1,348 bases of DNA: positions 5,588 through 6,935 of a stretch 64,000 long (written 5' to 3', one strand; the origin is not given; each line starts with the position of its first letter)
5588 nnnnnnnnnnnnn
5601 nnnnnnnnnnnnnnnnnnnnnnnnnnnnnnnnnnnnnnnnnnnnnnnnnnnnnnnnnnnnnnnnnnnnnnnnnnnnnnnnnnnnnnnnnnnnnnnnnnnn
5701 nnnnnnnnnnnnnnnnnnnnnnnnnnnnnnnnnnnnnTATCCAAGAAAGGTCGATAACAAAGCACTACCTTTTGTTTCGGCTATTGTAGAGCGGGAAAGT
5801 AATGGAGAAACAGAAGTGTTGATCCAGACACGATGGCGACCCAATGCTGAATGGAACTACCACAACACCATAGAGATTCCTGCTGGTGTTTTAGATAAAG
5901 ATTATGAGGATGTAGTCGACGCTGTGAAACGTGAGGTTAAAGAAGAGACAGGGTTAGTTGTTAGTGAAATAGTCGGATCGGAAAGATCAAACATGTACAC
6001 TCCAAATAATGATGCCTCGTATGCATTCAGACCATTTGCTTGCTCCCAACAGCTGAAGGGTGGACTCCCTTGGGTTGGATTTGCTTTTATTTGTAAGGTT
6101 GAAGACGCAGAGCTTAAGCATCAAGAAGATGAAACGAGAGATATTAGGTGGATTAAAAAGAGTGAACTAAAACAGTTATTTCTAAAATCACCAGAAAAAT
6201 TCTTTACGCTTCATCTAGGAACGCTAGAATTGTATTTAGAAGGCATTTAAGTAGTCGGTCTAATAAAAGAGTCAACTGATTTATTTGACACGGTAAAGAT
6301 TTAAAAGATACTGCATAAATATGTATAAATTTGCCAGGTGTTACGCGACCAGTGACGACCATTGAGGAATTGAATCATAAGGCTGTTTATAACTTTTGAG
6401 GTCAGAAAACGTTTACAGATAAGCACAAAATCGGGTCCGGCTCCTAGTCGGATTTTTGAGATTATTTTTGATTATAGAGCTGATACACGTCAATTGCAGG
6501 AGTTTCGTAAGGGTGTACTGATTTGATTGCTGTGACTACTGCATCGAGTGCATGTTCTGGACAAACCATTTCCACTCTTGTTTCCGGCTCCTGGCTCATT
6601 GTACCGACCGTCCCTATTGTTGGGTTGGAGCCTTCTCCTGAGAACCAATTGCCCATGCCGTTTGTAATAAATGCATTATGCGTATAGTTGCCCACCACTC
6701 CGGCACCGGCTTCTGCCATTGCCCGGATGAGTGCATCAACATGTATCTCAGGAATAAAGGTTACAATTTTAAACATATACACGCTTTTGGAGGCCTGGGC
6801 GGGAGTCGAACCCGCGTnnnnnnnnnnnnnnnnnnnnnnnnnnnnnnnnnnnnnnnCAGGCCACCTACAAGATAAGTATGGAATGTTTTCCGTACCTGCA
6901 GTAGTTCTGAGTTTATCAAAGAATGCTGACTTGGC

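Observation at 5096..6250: Single-polypeptide fusion of a SAM-dependent methyltransferase and a NUDIX hydrolase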

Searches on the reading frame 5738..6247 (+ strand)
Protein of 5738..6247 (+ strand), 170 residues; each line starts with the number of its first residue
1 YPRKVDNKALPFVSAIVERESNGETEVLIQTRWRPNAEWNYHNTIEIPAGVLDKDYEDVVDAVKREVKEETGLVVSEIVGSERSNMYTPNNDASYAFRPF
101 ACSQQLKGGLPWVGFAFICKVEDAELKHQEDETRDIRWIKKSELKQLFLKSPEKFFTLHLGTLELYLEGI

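Call 32: search_solved_structures(query=A2, max_evalue=1, show_alignments=3)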
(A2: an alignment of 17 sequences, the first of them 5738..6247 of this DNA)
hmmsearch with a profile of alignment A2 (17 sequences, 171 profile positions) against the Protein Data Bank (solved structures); distinct sequences matched with E-value up to 1: 53.
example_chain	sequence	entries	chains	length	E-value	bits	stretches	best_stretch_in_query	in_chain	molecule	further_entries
3gg6_A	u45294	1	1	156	0.00064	22.6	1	38-75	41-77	Nucleoside diphosphate-linked moiety X motif 18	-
6o3p_A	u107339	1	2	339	0.0027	20.5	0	56-79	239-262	Peroxisomal NADH pyrophosphatase NUDT12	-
6scx_A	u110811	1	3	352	0.006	19.4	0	56-78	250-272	Peroxisomal NADH pyrophosphatase NUDT12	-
4zb3_A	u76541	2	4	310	0.0086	18.9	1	20-77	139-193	Nudix hydrolase 7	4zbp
4hvy_A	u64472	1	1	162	0.015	18.2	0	39-75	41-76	Nucleoside diphosphate-linked moiety X motif 18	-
2b06_A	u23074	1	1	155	0.015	18.1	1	25-77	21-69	MutT/nudix family protein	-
3smd_A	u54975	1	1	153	0.017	18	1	47-157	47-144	MutT/NUDIX family protein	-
7syc_A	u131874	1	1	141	0.024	17.5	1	22-85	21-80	7,8-dihydro-8-oxoguanine-triphosphatase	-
3fk9_A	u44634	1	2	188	0.038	16.8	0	57-77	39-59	Mutator MutT protein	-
1mut_A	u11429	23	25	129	0.04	16.8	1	21-84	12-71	NUCLEOSIDE TRIPHOSPHATE PYROPHOSPHOHYDROLASE | Mutator mutT protein | 7,8-dihydro-8-oxoguanine-triphosphatase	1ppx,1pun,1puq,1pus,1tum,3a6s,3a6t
6dby_A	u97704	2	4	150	0.046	16.6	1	41-86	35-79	Nudix hydrolase 1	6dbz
5gp0_E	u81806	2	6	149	0.047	16.5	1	41-86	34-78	Nudix hydrolase 1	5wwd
6fl4_A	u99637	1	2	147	0.052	16.4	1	42-86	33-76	Nudix hydrolase 1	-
2fkb_A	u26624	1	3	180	0.068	16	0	21-73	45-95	Putative Nudix hydrolase yfcD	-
4k6e_A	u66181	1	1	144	0.11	15.3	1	43-83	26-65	mRNA-decapping enzyme subunit 2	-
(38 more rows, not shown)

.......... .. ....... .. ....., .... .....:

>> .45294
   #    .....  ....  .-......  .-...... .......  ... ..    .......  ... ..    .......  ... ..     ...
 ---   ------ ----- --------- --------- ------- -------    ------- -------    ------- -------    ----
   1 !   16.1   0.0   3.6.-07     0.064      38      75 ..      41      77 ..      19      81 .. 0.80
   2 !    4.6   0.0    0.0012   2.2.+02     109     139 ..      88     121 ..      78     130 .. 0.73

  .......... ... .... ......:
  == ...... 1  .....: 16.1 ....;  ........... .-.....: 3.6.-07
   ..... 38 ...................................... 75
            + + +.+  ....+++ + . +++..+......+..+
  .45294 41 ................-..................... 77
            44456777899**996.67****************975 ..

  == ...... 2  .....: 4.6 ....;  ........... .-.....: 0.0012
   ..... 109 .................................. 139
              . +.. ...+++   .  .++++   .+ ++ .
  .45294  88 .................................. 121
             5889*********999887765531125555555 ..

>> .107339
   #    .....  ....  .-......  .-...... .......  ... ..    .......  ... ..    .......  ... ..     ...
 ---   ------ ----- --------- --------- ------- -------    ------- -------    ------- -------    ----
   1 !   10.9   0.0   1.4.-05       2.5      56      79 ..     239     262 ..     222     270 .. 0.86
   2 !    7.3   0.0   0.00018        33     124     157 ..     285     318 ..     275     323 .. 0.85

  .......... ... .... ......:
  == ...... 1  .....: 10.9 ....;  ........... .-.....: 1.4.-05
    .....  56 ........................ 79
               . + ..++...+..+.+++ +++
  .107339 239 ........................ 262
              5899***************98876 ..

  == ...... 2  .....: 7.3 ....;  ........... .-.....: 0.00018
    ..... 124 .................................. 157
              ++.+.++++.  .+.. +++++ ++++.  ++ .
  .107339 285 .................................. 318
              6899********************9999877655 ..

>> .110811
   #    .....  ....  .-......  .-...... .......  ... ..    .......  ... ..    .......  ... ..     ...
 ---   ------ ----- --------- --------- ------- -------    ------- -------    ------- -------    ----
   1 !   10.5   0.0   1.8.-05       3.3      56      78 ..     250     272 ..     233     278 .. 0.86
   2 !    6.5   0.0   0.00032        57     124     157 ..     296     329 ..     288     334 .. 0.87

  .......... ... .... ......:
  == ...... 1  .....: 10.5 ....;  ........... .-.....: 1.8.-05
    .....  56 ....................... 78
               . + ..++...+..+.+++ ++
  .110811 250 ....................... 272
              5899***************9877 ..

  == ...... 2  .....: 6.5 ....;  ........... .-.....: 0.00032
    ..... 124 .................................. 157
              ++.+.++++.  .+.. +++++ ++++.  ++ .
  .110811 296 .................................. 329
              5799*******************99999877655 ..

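Call 41: predict_structure(alignment_id=A2)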
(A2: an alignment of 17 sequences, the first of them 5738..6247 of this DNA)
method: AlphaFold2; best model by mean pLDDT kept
length: 170 residues; sequences in the alignment: 17
mean_pLDDT: 88.3   pTM: 0.85
mean pLDDT of the five models: 88.3, 87.0, 85.8, 84.6, 84.5
residues with pLDDT >= 90: 112; 70-90: 41; 50-70: 13; < 50: 4
segments of 3 or more residues with pLDDT < 50: 1-3
pLDDT, mean of each block of 10 residues (from residue 1): 57 95 95 79 91 90 95 94 91 93 78 92 86 90 97 93 88
secondary structure, 60 per line:
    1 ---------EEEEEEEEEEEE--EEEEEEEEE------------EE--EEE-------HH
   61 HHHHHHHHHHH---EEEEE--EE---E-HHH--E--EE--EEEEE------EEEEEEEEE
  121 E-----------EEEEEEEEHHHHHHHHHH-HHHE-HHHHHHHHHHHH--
elements in order: E10-21 E24-32 E49-51 H59-71 E75-79 E101-105 E112-121 E133-140 H141-150 H157-168
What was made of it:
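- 5762..6247 (+): aa 223-384: Nudix-fold domain of a small distinct subfamily. Domain model pLDDT 88.3, pTM 0.85 (call 41).
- On Nudix hydrolase superfamily: Domain model pLDDT 88.3 (call 41).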

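Call 42: search_protein_representatives(protein=window:5738-6247:+)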
Query: 170 residues. Proteins with E-value up to 0.001 (for the whole library): 320; up to 1e-10: 135; up to 1e-30: 15. The best 150 are listed.
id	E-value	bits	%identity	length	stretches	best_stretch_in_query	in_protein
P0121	5.6e-47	176.1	48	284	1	2-167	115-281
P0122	1.7e-46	174.5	50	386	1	9-166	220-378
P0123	3.2e-44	167.1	52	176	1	7-168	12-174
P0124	3.8e-43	163.6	52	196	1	10-167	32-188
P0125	6.3e-43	162.9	48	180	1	11-168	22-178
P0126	1.3e-42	161.9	50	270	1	11-168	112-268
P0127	4.2e-41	157.0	52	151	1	8-139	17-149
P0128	1.7e-39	151.8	45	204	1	6-168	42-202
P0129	6.1e-39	149.9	44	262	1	6-167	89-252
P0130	4.9e-38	147.0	45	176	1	9-167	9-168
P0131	4.1e-36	140.7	51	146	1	3-142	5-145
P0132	1.1e-34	136.1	39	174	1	9-167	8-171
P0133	6.4e-34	133.6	42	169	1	7-167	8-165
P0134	3.9e-33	131.0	43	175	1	7-167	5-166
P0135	1.3e-32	129.4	44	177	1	7-168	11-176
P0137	7.5e-30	120.4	39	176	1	5-167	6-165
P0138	2.1e-29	118.9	43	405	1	10-168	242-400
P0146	2.2e-26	109.1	39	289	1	9-169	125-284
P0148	6.0e-26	107.7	39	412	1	9-167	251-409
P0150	3.2e-25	105.3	38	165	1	10-168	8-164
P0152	6.5e-25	104.3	40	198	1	10-168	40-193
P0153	9.2e-25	103.8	39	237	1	10-167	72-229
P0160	1.2e-23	100.2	39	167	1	11-168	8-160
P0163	2.9e-22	95.7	37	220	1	5-168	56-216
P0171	1.6e-21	93.2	34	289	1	4-167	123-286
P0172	1.7e-21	93.2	39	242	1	9-168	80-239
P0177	6.0e-20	88.1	34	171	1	7-167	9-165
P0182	3.8e-19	85.5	32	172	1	7-167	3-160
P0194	3.1e-17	79.3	34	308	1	9-167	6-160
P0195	3.3e-17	79.2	31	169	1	5-167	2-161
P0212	9.0e-15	71.3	36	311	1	14-168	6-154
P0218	2.2e-14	70.0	38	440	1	7-147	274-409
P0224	5.1e-14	68.8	34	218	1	7-164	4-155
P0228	2.3e-13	66.7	31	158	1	14-163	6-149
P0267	4.1e-10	56.1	29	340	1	9-167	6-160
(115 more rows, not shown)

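Call 43: search_protein_families(library=pfam, proteins=[P0121, P0126, P0129, P0138, P0146, P0148, P0171, P0194, P0212, P0267], max_evalue=0.001)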
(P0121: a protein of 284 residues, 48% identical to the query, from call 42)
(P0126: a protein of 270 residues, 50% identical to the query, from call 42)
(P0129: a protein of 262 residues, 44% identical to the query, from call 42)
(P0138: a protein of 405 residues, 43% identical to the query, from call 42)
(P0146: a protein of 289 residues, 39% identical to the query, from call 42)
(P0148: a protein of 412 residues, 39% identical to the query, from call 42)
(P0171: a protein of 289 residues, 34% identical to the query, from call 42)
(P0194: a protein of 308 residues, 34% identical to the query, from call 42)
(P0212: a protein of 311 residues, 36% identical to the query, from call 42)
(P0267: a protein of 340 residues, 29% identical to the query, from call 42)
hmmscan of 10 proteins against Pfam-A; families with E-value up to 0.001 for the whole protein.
P0121 (284 aa): 3 families
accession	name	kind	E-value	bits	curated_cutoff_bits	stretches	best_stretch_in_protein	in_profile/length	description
PF00293.34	NUDIX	-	1.1e-12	48.6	21.1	1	134-265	11-126/134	NUDIX domain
PF04266.20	ASCH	-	4.1e-07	31.1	21.2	1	1-107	1-102/103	ASCH domain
PF12961.13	DUF3850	-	0.00024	21.7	22.9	1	1-43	4-43/77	Domain of unknown function (DUF3850)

P0126 (270 aa): 2 families
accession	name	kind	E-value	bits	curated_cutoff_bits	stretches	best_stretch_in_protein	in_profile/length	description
PF03992.22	ABM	-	3.1e-16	59.7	23.1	1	1-76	1-77/78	Antibiotic biosynthesis monooxygenase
PF00293.34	NUDIX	-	6.7e-13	49.2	21.1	1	122-250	11-125/134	NUDIX domain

P0129 (262 aa): 0 families

P0138 (405 aa): 3 families
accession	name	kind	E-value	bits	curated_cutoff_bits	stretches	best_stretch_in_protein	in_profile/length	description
PF00293.34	NUDIX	-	2.2e-13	50.8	21.1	1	244-384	5-120/134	NUDIX domain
PF09837.15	DUF2064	-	9.6e-11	42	25.8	1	84-170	36-120/120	Uncharacterized protein conserved in bacteria (DUF2064)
PF22327.2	Nudt16-like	-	0.00073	20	27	0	273-323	31-82/161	U8 snoRNA-decapping enzyme-like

P0146 (289 aa): 2 families
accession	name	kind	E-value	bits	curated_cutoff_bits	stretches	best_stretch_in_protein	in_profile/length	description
PF00293.34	NUDIX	-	9.9e-12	45.5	21.1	1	129-271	4-131/134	NUDIX domain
PF09837.15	DUF2064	-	1.6e-09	38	25.8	1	1-54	68-120/120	Uncharacterized protein conserved in bacteria (DUF2064)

P0148 (412 aa): 2 families
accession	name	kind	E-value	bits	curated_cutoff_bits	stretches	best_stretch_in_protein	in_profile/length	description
PF09837.15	DUF2064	-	2.2e-12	47.3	25.8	1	116-180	57-120/120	Uncharacterized protein conserved in bacteria (DUF2064)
PF00293.34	NUDIX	-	2.5e-11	44.2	21.1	1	265-389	16-123/134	NUDIX domain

P0171 (289 aa): 2 families
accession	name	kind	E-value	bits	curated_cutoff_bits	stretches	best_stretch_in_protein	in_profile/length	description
PF00293.34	NUDIX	-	6.5e-13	49.3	21.1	1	132-275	6-131/134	NUDIX domain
PF00719.24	Pyrophosphatase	-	0.00039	20.7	23.5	1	27-83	29-87/153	Inorganic pyrophosphatase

P0194 (308 aa): 2 families
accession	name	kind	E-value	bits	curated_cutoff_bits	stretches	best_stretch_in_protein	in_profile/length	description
PF06094.17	GGACT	-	1.2e-24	87.6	22.8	1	169-294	1-119/120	Gamma-glutamyl cyclotransferase, AIG2-like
PF00293.34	NUDIX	-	3.3e-14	53.5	21.1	1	19-145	12-127/134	NUDIX domain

P0212 (311 aa): 7 families
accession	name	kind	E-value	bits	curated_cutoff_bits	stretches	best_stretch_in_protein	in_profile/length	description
PF00583.31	Acetyltransf_1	-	2.3e-14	54.1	20.7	1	198-300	23-116/116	Acetyltransferase (GNAT) family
PF13508.13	Acetyltransf_7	-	2e-13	51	27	1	213-301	3-83/84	Acetyltransferase (GNAT) domain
PF00293.34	NUDIX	-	6.7e-13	49.3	21.1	1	7-139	7-126/134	NUDIX domain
PF13527.13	Acetyltransf_9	-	4.3e-11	43.4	25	1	191-300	19-124/127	Acetyltransferase (GNAT) domain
PF13673.13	Acetyltransf_10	-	2e-09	37.9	23.6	1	191-304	8-111/128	Acetyltransferase (GNAT) domain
PF08445.16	FR47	-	9.5e-07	29.2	22.1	1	246-301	21-78/86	FR47-like protein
PF14542.12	Acetyltransf_CG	-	5.2e-05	23.7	30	1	249-282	27-60/80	GCN5-related N-acetyl-transferase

P0267 (340 aa): 4 families
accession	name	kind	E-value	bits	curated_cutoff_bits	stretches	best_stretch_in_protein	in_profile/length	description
PF00293.34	NUDIX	-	6.6e-13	49.3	21.1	1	8-149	4-131/134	NUDIX domain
PF00583.31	Acetyltransf_1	-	2.8e-10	40.9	20.7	1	215-300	23-98/116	Acetyltransferase (GNAT) family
PF13508.13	Acetyltransf_7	-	3.3e-08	34.2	27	1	225-294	2-61/84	Acetyltransferase (GNAT) domain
PF13673.13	Acetyltransf_10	-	2.5e-06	27.9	23.6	1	192-295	4-85/128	Acetyltransferase (GNAT) domain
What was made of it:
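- DUF2064, a nucleotidyltransferase-like fold, is another partner (call 43).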

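Call 58: search_protein_families(library=ncbifam, proteins=[P0123, P0130, P0132, P0137, P0150, P0160, P0177, P0182, P0195, P0228], max_evalue=0.00001)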
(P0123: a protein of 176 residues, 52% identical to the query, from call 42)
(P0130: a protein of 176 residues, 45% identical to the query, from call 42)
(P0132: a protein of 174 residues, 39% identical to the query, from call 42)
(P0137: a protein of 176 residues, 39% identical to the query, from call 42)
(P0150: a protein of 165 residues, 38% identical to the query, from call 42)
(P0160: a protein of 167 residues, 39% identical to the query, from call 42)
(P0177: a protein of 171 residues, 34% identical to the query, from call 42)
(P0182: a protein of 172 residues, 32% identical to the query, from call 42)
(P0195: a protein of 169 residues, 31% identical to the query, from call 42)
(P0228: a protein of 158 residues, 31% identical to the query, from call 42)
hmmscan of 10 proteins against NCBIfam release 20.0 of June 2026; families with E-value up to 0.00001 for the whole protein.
P0123 (176 aa): 2 families
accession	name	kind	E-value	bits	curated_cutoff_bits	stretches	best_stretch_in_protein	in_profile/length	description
NF041652.1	Nud_hyd_Dein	equivalog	5.5e-06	26.7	200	0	28-83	24-77/152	Nudix hydrolase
TIGR00586.1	mutt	equivalog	8.6e-06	25.8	97.9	0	26-82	12-65/129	8-oxo-dGTP diphosphatase MutT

P0130 (176 aa): 0 families

P0132 (174 aa): 1 family
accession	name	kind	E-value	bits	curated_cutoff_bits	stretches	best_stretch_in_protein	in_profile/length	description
NF008044.0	PRK10776.1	equivalog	5.5e-06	26.3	148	0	45-110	29-90/130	8-oxo-dGTP diphosphatase MutT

P0137 (176 aa): 4 families
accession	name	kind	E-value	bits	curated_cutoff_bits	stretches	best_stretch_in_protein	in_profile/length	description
TIGR00586.1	mutt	equivalog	1.3e-09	38.2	97.9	1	22-74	15-64/129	8-oxo-dGTP diphosphatase MutT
NF008044.0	PRK10776.1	equivalog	5.1e-08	32.9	148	1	29-75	19-64/130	8-oxo-dGTP diphosphatase MutT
NF006530.0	PRK08999.1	equivalog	3e-07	29.8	245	1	16-75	11-66/315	Nudix family hydrolase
TIGR02705.1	nudix_YtkD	equivalog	7.3e-06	25.6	154.4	0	41-76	44-79/156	RNA deprotection pyrophosphohydrolase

P0150 (165 aa): 0 families

P0160 (167 aa): 1 family
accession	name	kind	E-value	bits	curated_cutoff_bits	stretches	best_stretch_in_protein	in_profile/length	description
NF006530.0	PRK08999.1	equivalog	1.5e-08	34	245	1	9-80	8-75/315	Nudix family hydrolase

P0177 (171 aa): 3 families
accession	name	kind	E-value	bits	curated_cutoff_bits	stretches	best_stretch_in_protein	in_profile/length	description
NF006530.0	PRK08999.1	equivalog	9.6e-11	41.3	245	1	16-96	10-82/315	Nudix family hydrolase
TIGR00586.1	mutt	equivalog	4.6e-09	36.4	97.9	1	17-145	10-114/129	8-oxo-dGTP diphosphatase MutT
NF008044.0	PRK10776.1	equivalog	8.1e-08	32.2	148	1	13-82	6-68/130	8-oxo-dGTP diphosphatase MutT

P0182 (172 aa): 1 family
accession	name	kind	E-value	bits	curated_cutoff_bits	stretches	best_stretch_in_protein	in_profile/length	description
TIGR00586.1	mutt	equivalog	7.8e-06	25.9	97.9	0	19-73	15-67/129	8-oxo-dGTP diphosphatase MutT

P0195 (169 aa): 4 families
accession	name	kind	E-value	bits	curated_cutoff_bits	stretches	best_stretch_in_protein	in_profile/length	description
NF006530.0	PRK08999.1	equivalog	8.5e-11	41.4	245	1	19-74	15-68/315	Nudix family hydrolase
NF008044.0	PRK10776.1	equivalog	1.6e-08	34.5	148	1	20-83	14-75/130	8-oxo-dGTP diphosphatase MutT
NF041652.1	Nud_hyd_Dein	equivalog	3.1e-07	30.8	200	1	12-75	19-79/152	Nudix hydrolase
TIGR00586.1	mutt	equivalog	5.9e-06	26.3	97.9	0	19-74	14-67/129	8-oxo-dGTP diphosphatase MutT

P0228 (158 aa): 5 families
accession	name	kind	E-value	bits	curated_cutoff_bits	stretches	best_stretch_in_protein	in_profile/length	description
NF006530.0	PRK08999.1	equivalog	1.1e-07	31.3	245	1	13-66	14-68/315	Nudix family hydrolase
NF003791.0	PRK05379.2-3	equivalog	1.6e-07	30.8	409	1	15-130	213-318/340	bifunctional nicotinamide-nucleotide adenylyltransferase/Nudix hydroxylase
NF008044.0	PRK10776.1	equivalog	2.1e-06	27.6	148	1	12-69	11-69/130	8-oxo-dGTP diphosphatase MutT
TIGR00586.1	mutt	equivalog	4.1e-06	26.8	97.9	1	12-66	12-67/129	8-oxo-dGTP diphosphatase MutT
TIGR02705.1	nudix_YtkD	equivalog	9.8e-06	25.2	154.4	0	33-89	47-103/156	RNA deprotection pyrophosphohydrolase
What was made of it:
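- On MutT 8-oxo-dGTP diphosphatase: Stand-alone relatives score 26-38 bits (call 58).
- Closest known: Stand-alone Nudix proteins of about 170 aa from diverse CPR phyla. Different: None reaches a curated family cut-off (call 58).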

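Call 76: search_protein_families(library=pfam, proteins=[P0129, P0153, P0163, P0172, P0218, P0224, P0128, P0152], max_evalue=0.01)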
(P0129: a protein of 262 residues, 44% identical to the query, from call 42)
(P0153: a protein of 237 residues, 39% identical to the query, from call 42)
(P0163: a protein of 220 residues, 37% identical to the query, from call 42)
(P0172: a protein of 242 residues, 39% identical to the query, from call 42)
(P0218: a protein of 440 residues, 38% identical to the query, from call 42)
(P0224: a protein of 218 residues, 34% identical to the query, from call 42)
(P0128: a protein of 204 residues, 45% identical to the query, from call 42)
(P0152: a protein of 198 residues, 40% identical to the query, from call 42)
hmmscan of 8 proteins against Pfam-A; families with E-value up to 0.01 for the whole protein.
P0129 (262 aa): 0 families

P0153 (237 aa): 2 families
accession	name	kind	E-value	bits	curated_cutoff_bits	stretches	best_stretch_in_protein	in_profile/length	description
PF00293.34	NUDIX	-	1.2e-13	51.7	21.1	1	86-210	16-123/134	NUDIX domain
PF22327.2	Nudt16-like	-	7.4e-05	23.2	27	1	87-150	23-82/161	U8 snoRNA-decapping enzyme-like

P0163 (220 aa): 1 family
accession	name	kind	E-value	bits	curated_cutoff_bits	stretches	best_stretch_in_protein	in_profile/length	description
PF00293.34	NUDIX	-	1.5e-14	54.6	21.1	1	62-205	4-132/134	NUDIX domain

P0172 (242 aa): 1 family
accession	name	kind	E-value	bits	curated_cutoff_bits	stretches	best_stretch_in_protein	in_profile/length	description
PF00293.34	NUDIX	-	1.9e-13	51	21.1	1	85-217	7-119/134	NUDIX domain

P0218 (440 aa): 6 families
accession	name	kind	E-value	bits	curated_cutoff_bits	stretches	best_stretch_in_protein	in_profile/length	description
PF00293.34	NUDIX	-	5e-15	56.1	21.1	1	279-406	5-118/134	NUDIX domain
PF05014.21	Nuc_deoxyrib_tr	-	1.1e-14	55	28.8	2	4-96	1-102/117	Nucleoside 2-deoxyribosyltransferase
PF15891.11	Nuc_deoxyri_tr2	-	8.8e-12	45.7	30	2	4-90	4-101/105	Nucleoside 2-deoxyribosyltransferase like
PF14815.12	NUDIX_4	-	0.00026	21.2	35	1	287-408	8-100/113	NUDIX domain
PF13676.11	TIR_2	-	0.0004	21.3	28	0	15-106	13-103/122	TIR domain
PF08937.16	ThsB_TIR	-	0.00082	20.2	21.2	0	44-93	44-96/100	Thoeris protein ThsB, TIR-like domain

P0224 (218 aa): 2 families
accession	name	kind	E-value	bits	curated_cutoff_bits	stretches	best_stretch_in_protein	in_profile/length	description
PF00293.34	NUDIX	-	2.9e-12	47.2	21.1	1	10-147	6-131/134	NUDIX domain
PF06094.17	GGACT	-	6.3e-09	36.9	22.8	1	167-216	1-52/120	Gamma-glutamyl cyclotransferase, AIG2-like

P0128 (204 aa): 2 families
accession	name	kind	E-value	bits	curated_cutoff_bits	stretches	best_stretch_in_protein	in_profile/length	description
PF00293.34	NUDIX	-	3.6e-14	53.4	21.1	1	50-186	6-127/134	NUDIX domain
PF22327.2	Nudt16-like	-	0.009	16.4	27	0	76-115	31-70/161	U8 snoRNA-decapping enzyme-like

P0152 (198 aa): 1 family
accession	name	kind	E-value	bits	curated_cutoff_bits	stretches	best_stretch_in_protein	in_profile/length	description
PF00293.34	NUDIX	-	4.6e-10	40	21.1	1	41-171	4-119/134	NUDIX domain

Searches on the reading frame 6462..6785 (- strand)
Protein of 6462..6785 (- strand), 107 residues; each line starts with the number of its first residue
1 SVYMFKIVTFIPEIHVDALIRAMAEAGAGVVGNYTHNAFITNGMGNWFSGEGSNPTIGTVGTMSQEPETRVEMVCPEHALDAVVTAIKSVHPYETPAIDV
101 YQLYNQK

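Call 16: search_protein_families(library=pfam, proteins=[window:6462-6785:-], max_evalue=0.001)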
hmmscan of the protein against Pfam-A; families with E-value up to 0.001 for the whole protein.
window:6462-6785:- (107 aa): 1 family
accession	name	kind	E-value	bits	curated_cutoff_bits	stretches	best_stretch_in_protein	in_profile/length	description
PF03091.20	CutA1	-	0.0003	21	22.4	1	61-101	43-83/99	CutA1 divalent ion tolerance protein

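Call 73: search_protein_families(library=padloc, proteins=[window:6462-6776:-], max_evalue=0.01)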
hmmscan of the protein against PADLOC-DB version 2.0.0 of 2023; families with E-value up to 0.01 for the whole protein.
window:6462-6776:- (104 aa): 0 families
